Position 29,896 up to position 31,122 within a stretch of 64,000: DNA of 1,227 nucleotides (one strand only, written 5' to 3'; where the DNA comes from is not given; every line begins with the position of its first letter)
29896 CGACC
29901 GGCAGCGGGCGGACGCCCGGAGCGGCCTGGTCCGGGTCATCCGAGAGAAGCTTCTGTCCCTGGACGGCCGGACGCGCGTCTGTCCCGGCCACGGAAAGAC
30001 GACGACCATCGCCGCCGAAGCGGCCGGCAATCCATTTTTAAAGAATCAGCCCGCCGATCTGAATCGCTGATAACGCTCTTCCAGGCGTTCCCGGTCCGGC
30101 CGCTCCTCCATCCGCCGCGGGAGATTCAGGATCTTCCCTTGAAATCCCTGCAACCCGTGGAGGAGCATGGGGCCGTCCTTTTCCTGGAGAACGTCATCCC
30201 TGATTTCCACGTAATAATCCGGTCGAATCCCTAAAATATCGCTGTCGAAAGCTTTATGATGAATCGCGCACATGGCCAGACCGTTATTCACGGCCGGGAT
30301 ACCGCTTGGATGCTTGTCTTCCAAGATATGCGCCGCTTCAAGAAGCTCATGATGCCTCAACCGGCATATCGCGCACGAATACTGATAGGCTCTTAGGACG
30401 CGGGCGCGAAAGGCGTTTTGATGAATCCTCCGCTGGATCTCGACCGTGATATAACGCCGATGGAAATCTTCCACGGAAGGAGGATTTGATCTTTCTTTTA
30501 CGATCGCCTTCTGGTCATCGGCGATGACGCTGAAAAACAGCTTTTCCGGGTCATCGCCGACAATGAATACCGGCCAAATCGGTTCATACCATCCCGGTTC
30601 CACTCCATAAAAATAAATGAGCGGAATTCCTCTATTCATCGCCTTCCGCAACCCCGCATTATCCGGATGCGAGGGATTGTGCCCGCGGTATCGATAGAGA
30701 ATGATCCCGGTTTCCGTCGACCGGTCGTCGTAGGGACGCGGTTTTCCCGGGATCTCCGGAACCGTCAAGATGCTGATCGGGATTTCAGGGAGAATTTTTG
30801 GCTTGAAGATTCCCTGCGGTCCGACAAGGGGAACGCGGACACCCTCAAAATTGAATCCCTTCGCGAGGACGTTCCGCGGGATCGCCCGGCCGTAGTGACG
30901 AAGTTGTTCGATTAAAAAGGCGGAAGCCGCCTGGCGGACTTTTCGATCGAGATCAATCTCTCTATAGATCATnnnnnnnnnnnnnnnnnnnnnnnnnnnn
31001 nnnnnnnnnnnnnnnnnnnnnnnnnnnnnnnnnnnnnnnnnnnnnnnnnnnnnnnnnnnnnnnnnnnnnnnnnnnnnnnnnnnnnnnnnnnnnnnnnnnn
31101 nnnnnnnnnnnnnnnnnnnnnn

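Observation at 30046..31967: Low-GC two-gene island encoding tandem HNH nucleases with different putative modified-base reader domains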

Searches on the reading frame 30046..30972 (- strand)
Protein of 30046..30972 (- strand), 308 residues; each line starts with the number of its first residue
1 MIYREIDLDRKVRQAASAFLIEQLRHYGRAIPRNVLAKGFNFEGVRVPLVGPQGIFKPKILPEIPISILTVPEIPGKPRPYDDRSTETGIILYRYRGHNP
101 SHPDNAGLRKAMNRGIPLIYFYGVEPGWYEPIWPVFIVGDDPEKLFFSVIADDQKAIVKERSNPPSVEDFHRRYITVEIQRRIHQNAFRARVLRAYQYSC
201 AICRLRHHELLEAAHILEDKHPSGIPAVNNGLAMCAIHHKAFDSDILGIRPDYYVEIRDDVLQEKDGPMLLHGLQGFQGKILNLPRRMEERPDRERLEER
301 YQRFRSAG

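Call 3: search_protein_families(library=pfam, proteins=[window:30046-30972:-], max_evalue=1)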
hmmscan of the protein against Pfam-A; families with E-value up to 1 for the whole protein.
window:30046-30972:- (308 aa): 1 family
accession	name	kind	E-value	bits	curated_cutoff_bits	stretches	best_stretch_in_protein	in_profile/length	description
PF13391.12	HNH_2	-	7.7e-10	38.9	21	1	200-249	1-65/66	HNH endonuclease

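Call 4: search_protein_families(library=ncbifam, proteins=[window:30046-30972:-], max_evalue=1)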
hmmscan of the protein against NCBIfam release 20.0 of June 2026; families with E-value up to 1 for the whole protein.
window:30046-30972:- (308 aa): 3 families
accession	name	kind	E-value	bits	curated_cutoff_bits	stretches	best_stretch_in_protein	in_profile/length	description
NF045808.1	PT-DNA_restrict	exception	2.6e-20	72.7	180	1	175-295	152-273/284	phosphorothioated DNA-binding restriction endonuclease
NF052287.1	AOC03_06830_fam_RHF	equivalog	0.016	14.7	330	1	133-186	199-252/361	AOC03_06830 family ribosome hibernation factor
NF040563.1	guided_IscB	equivalog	0.04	13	175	1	187-241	182-234/314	RNA-guided endonuclease IscB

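Call 5: search_protein_families(library=padloc, proteins=[window:30046-30972:-], max_evalue=1)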
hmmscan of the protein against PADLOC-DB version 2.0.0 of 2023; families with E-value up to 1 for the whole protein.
window:30046-30972:- (308 aa): 3 families
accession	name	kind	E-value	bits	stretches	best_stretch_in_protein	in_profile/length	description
PDLC04132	HNH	-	1e-21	75.3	1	163-298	132-265/286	-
PDLC03546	HNH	-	6.3e-11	39.8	1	179-286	153-260/282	Type II restriction enzyme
PDLC03781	RT_UG5_small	-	0.0025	14.3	1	175-262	210-299/631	DRT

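Call 6: search_solved_structures(query=window:30046-30972:-, max_evalue=1, show_alignments=3)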
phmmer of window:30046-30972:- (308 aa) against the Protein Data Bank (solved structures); distinct sequences matched with E-value up to 1: 0.

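Call 8: find_homologous_proteins(query=window:30046-30972:-)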
Query window:30046-30972:- (308 aa): 6362 proteins with E <= 0.001 among 7190 candidates; the best 120 are listed.
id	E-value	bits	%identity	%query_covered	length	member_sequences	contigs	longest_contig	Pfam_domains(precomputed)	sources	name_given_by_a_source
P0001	1.1e-208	710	100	100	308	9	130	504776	PF13391.13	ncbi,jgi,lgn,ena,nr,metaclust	ncbi:MAG: HNH endonuclease [Acidobacteria bacterium]|jgi:putative restriction endonuclease|nr:HNH en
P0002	1.7e-158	545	77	100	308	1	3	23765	PF13391.13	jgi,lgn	-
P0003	2.1e-134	466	67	100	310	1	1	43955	PF13391.13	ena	-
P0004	5.0e-134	464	66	100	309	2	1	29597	PF13391.13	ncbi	-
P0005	1.5e-132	460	68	100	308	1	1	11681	PF13391.13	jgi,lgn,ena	-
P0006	1.9e-130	453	63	99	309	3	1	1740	PF13391.13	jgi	-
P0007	9.9e-130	450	63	100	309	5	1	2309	PF13391.13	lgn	-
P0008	2.4e-128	446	62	98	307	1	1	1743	PF13391.13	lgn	-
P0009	3.1e-128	445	63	99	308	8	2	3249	PF13391.13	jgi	jgi:putative restriction endonuclease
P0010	2.8e-125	436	62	100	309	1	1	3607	PF13391.13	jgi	jgi:putative restriction endonuclease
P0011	6.9e-125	434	61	100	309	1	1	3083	PF13391.13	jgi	jgi:putative restriction endonuclease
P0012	6.7e-124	431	62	100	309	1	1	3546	PF13391.13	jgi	jgi:putative restriction endonuclease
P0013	9.2e-123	427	60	100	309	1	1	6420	PF13391.13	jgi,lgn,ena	-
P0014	9.3e-123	427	60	100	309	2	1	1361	PF13391.13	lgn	-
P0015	8.2e-122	424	61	100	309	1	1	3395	PF13391.13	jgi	jgi:putative restriction endonuclease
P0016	8.5e-122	424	60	100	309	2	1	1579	PF13391.13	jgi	jgi:putative restriction endonuclease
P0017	1.4e-120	420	62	99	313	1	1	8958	PF13391.13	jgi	jgi:putative restriction endonuclease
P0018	2.0e-120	420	61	100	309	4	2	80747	PF13391.13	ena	-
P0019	1.6e-119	417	59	100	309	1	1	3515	PF13391.13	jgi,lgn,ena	-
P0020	1.2e-117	411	58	98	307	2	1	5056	PF13391.13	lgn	-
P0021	3.3e-117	409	68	84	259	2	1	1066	PF13391.13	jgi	jgi:putative restriction endonuclease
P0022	5.3e-117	409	58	98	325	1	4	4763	PF13391.13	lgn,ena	-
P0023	8.9e-117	408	58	98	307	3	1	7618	PF13391.13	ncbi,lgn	-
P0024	2.2e-116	407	60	98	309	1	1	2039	PF13391.13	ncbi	-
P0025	3.2e-116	406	57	98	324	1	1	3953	PF13391.13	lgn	-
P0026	1.3e-115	404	56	100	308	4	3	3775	PF13391.13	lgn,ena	-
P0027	1.7e-115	404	57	98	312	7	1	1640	PF13391.13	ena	-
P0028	1.7e-115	404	61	98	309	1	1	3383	PF13391.13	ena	-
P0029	2.4e-115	403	59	98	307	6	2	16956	PF13391.13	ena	-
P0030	2.9e-115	403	58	100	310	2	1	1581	PF13391.13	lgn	-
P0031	7.3e-114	398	58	100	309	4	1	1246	PF13391.13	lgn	-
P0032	1.3e-113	397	57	98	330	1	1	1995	PF13391.13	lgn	-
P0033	9.2e-113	395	60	98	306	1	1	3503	PF13391.13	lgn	-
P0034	9.4e-113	395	58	100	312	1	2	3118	PF13391.13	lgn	-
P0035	9.8e-113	395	60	98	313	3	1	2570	PF13391.13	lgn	-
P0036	1.1e-112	394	60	98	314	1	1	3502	PF13391.13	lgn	-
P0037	1.1e-112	394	58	99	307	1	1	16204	PF13391.13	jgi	jgi:putative restriction endonuclease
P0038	1.5e-112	394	58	98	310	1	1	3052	PF13391.13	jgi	jgi:putative restriction endonuclease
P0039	1.8e-112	394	57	100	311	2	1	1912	PF13391.13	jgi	jgi:putative restriction endonuclease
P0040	2.1e-112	393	58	98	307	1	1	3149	PF13391.13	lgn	-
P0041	2.1e-112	393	59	98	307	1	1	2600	PF13391.13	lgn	-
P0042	2.9e-112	393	60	98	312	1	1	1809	PF13391.13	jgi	jgi:putative restriction endonuclease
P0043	2.9e-112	393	58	98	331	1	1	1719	PF13391.13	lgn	-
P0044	3.5e-112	393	57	98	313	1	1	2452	PF13391.13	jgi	jgi:putative restriction endonuclease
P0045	3.7e-112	393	57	98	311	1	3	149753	PF13391.13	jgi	jgi:putative restriction endonuclease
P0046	4.0e-112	393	56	97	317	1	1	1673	PF13391.13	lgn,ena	-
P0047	5.1e-112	392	58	98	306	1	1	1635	PF13391.13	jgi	jgi:putative restriction endonuclease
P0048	5.9e-112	392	58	98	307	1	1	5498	PF13391.13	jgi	jgi:putative restriction endonuclease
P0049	6.2e-112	392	57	98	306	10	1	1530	PF13391.13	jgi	jgi:putative restriction endonuclease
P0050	7.4e-112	392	56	100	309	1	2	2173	PF13391.13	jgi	jgi:putative restriction endonuclease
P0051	1.0e-111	391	57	98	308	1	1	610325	PF13391.13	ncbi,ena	-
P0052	1.0e-111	391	59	98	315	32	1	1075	PF13391.13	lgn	-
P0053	1.8e-111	390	61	98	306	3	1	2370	PF13391.13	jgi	-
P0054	2.4e-111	390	58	98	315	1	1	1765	PF13391.13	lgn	-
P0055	2.7e-111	390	58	100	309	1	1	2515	PF13391.13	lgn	-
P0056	2.9e-111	390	56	99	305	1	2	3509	PF13391.13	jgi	jgi:putative restriction endonuclease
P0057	3.2e-111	390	57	98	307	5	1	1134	PF13391.13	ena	-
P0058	3.3e-111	390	59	98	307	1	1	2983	PF13391.13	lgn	-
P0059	3.7e-111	389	57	98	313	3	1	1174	PF13391.13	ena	-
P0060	4.0e-111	389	59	98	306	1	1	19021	PF13391.13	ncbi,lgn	-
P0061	4.0e-111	389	57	100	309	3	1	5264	PF13391.13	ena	-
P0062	7.0e-111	388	59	98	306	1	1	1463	PF13391.13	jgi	-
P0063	9.0e-111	388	56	97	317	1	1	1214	PF13391.13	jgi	jgi:putative restriction endonuclease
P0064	1.0e-110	388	56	98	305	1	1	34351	PF13391.13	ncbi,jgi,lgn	ncbi:MAG TPA: HNH endonuclease [Chloroflexota bacterium]|jgi:putative restriction endonuclease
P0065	1.0e-110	388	58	98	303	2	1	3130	PF13391.13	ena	-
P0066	1.1e-110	388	59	98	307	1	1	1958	PF13391.13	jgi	jgi:putative restriction endonuclease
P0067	1.1e-110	388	59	98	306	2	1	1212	PF13391.13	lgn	-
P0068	1.2e-110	388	57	98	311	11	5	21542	PF13391.13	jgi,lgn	jgi:putative restriction endonuclease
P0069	1.4e-110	387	57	98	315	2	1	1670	PF13391.13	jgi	jgi:putative restriction endonuclease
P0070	1.6e-110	387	56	98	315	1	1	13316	PF13391.13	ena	-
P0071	1.6e-110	387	60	97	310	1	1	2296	PF13391.13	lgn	-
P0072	1.7e-110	387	59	98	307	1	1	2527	PF13391.13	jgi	jgi:putative restriction endonuclease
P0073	2.1e-110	387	58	98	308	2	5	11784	PF13391.13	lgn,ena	-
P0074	2.2e-110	387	59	98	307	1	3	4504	PF13391.13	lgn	-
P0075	2.3e-110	387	57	98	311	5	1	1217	PF13391.13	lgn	-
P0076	2.3e-110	387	59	99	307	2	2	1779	PF13391.13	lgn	-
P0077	2.3e-110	387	59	98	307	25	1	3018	PF13391.13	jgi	jgi:putative restriction endonuclease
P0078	2.5e-110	387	59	99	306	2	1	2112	PF13391.13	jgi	-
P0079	3.0e-110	386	58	98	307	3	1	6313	PF13391.13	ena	-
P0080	3.4e-110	386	57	98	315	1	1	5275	PF13391.13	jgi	-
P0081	3.6e-110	386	57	98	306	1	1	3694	PF13391.13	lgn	-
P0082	3.7e-110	386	57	98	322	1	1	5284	PF13391.13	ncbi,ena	-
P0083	3.9e-110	386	57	98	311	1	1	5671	PF13391.13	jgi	jgi:putative restriction endonuclease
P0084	4.1e-110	386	59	98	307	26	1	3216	PF13391.13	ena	-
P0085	4.4e-110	386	58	97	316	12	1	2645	PF13391.13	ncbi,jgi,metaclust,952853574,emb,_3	jgi:putative restriction endonuclease|metaclust:\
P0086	4.6e-110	386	59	98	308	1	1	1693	PF13391.13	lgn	-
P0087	4.7e-110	386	59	98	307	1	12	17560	PF13391.13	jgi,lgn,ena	jgi:putative restriction endonuclease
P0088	4.9e-110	386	61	89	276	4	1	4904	PF13391.13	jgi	jgi:putative restriction endonuclease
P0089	4.9e-110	386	57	98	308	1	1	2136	PF13391.13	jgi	jgi:putative restriction endonuclease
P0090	5.0e-110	386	58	99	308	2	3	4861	PF13391.13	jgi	jgi:putative restriction endonuclease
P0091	5.4e-110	386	59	98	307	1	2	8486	PF13391.13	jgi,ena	jgi:putative restriction endonuclease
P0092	5.6e-110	385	59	98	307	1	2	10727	PF13391.13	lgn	-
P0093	6.0e-110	385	59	98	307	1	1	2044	PF13391.13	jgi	-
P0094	6.1e-110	385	59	98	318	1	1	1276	PF13391.13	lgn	-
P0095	6.1e-110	385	58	99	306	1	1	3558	PF13391.13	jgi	jgi:putative restriction endonuclease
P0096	7.3e-110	385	59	99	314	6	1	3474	PF13391.13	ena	-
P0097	7.6e-110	385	59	98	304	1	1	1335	PF13391.13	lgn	-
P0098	7.7e-110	385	58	98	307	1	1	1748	PF13391.13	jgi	jgi:putative restriction endonuclease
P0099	8.5e-110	385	59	98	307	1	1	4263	PF13391.13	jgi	jgi:putative restriction endonuclease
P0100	9.3e-110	385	59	98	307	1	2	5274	PF13391.13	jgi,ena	-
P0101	9.6e-110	385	59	98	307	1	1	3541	PF13391.13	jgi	jgi:putative restriction endonuclease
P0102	1.0e-109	385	58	98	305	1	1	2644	PF13391.13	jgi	-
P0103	1.0e-109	385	59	98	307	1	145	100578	PF13391.13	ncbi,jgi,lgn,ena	ncbi:MAG TPA: HNH endonuclease [Actinomycetota bacterium]|jgi:putative restriction endonuclease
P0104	1.2e-109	384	59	98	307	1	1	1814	PF13391.13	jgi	-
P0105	1.3e-109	384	58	99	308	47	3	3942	PF13391.13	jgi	jgi:putative restriction endonuclease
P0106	1.5e-109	384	59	98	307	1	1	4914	PF13391.13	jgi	-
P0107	1.5e-109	384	59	99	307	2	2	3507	PF13391.13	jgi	jgi:putative restriction endonuclease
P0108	1.6e-109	384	59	98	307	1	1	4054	PF13391.13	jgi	jgi:putative restriction endonuclease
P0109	1.7e-109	384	58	99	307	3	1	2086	PF13391.13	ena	-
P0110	1.9e-109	384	56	98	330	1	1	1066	PF13391.13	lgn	-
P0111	1.9e-109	384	56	98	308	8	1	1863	PF13391.13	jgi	jgi:putative restriction endonuclease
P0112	2.1e-109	384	59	98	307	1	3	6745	PF13391.13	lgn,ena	-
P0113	2.3e-109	383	58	98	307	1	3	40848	PF13391.13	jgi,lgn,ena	-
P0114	2.3e-109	383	58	98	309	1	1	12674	PF13391.13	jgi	jgi:putative restriction endonuclease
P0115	2.3e-109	383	57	98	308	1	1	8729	PF13391.13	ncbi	ncbi:HNH endonuclease [Planctomycetota bacterium]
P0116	2.4e-109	383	59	98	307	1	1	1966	PF13391.13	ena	-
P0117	2.4e-109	383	58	98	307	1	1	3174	PF13391.13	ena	-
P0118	2.5e-109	383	59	98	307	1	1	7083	PF13391.13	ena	-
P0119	2.6e-109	383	60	98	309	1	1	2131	PF13391.13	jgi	-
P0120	2.8e-109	383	58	98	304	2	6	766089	PF13391.13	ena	-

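Call 15: find_encoding_contigs(protein=P0004, flank=6000, max_places=3)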
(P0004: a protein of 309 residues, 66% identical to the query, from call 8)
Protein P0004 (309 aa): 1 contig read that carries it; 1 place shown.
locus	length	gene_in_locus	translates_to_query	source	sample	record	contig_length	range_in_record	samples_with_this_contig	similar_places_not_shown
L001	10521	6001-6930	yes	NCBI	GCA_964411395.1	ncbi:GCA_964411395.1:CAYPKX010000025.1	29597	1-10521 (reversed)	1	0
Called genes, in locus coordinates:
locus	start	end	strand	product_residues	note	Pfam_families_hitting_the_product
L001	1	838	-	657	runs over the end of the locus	PF13646:HEAT_2 (weak)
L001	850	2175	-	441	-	PF01408:GFO_IDH_MocA, PF19051:GFO_IDH_MocA_C2, PF22725:GFO_IDH_MocA_C3 (faint)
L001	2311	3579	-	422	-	PF10518:TAT_signal (faint), PF01408:GFO_IDH_MocA, PF22725:GFO_IDH_MocA_C3, PF02894:GFO_IDH_MocA_C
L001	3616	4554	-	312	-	PF01261:AP_endonuc_2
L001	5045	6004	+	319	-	PF13391:HNH_2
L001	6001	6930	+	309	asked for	PF13391:HNH_2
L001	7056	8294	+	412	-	PF17170:DUF5128, PF01436:NHL, PF08450:SGL (weak)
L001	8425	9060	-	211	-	PF00857:Isochorismatase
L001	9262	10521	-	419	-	?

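Call 16: find_encoding_contigs(protein=P0051, flank=6000, max_places=3)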
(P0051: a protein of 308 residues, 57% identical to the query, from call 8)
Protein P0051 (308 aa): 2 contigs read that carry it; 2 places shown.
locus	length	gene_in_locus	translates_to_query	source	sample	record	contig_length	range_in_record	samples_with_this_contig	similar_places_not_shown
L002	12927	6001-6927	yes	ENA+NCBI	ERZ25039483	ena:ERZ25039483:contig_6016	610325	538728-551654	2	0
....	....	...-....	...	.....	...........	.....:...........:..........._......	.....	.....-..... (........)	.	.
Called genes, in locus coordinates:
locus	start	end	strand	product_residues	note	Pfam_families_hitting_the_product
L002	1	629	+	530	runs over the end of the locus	-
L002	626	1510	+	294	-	PF01370:Epimerase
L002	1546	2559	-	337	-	PF00535:Glycos_transf_2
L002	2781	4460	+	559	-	PF00890:FAD_binding_2 (faint), PF21162:ETFQO_UQ-bd, PF05187:Fer4_ETF_QO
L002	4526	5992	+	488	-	PF00171:Aldedh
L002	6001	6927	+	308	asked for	PF13391:HNH_2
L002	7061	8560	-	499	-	PF14537:Cytochrom_c3_2 (faint), PF14522:Cytochrome_C7 (weak), PF13860:FlgD_ig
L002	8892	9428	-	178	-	PF01323:DSBA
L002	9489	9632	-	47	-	-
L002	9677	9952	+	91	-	-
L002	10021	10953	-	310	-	PF02634:FdhD-NarQ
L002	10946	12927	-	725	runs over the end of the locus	PF00384:Molybdopterin, PF01568:Molydop_binding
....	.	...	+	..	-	?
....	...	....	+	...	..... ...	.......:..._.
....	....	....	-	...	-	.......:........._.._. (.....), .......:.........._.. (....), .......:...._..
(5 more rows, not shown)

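Call 18: predict_structure(alignment_id=A1)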
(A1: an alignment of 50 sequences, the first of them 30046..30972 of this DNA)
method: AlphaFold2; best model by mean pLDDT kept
length: 308 residues; sequences in the alignment: 50
mean_pLDDT: 74.6   pTM: 0.63
mean pLDDT of the five models: 74.6, 73.6, 69.7, 69.1, 66.4
residues with pLDDT >= 90: 61; 70-90: 131; 50-70: 77; < 50: 39
segments of 3 or more residues with pLDDT < 50: 75-78, 82-87, 155-165, 214-221, 223-230
pLDDT, mean of each block of 10 residues (from residue 1): 79 92 87 94 94 86 88 52 51 83 90 90 86 90 87 54 51 65 66 65 54 43 45 66 85 88 75 80 68 76 84
secondary structure, 60 per line:
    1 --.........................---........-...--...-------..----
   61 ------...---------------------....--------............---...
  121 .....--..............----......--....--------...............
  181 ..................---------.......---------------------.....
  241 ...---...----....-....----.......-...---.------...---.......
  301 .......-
elements in order: H3-27 H33-38 E40-42 E45-47 E67-69 E91-94 H103-114 E118-125 E128-141 E146-151 H154-157 H166-198 H208-214 H236-243 E247-249 E254-257 H259-262 H267-273 H294-307

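Call 24: fold_search(model_id=the predicted structure, library=pdb)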
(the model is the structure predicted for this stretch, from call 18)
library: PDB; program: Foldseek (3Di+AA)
matches with E <= 10: 97; with E <= 0.001: 1
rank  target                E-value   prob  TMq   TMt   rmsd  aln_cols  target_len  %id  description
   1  6ghs                  1.2e-04  0.95  0.20  0.21  18.9       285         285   17  Modification dependent TagI restriction endonuclease (released 2018-08-29)
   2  4ygi_A                1.7e-02  0.89  0.21  0.38   8.3       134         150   14  Crystal Structure of SUVH5 SRA bound to fully hydroxymethylated CG DNA (released 2016-02-17)
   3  3q0f_X                2.6e-02  0.90  0.21  0.42   8.4       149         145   13  Crystal structure of SUVH5 SRA- methylated CHH DNA complex (released 2011-02-02)
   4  3q0c_X                2.7e-02  0.91  0.20  0.38   8.0       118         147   13  Crystal structure of SUVH5 SRA-fully methylated CG DNA complex in space group P6122 (released 2011-02-02)
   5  3q0d_X                2.7e-02  0.89  0.21  0.41   8.4       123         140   17  Crystal structure of SUVH5 SRA- hemi methylated CG DNA complex (released 2011-02-23)
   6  3q0b_X                3.3e-02  0.72  0.18  0.34   9.2       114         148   16  Crystal structure of SUVH5 SRA- fully methylated CG DNA complex in space group P42212 (released 2011-02-02)
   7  4qep_A                3.7e-02  0.94  0.23  0.15   8.5       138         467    9  crystal structure of KRYPTONITE in complex with mCHG DNA and SAH (released 2014-07-30)
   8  3q0f_A                5.0e-02  0.66  0.23  0.42   9.7       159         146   13  Crystal structure of SUVH5 SRA- methylated CHH DNA complex (released 2011-02-02)
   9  4qen_A                6.0e-02  0.84  0.21  0.14  10.4       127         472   11  crystal structure of KRYPTONITE in complex with mCHH DNA and SAH (released 2014-07-30)
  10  5zmn_A                6.3e-02  0.69  0.25  0.24   8.2       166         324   14  Sulfur binding domain and SRA domain of ScoMcrA complexed with phosphorothioated DNA (released 2018-09-26)
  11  5zmm_B                9.1e-02  0.18  0.22  0.14  17.2       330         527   12  Structure of the Type IV phosphorothioation-dependent restriction endonuclease ScoMcrA (released 2018-09-26)
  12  3q0c_A                9.7e-02  0.90  0.19  0.39   4.8       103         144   12  Crystal structure of SUVH5 SRA-fully methylated CG DNA complex in space group P6122 (released 2011-02-02)
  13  5zmm_A                2.9e-01  0.10  0.21  0.14  17.3       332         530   12  Structure of the Type IV phosphorothioation-dependent restriction endonuclease ScoMcrA (released 2018-09-26)
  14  5zmm_E                3.0e-01  0.16  0.21  0.14  12.9       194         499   14  Structure of the Type IV phosphorothioation-dependent restriction endonuclease ScoMcrA (released 2018-09-26)
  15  5zmm_C                3.7e-01  0.08  0.19  0.12  17.5       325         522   12  Structure of the Type IV phosphorothioation-dependent restriction endonuclease ScoMcrA (released 2018-09-26)
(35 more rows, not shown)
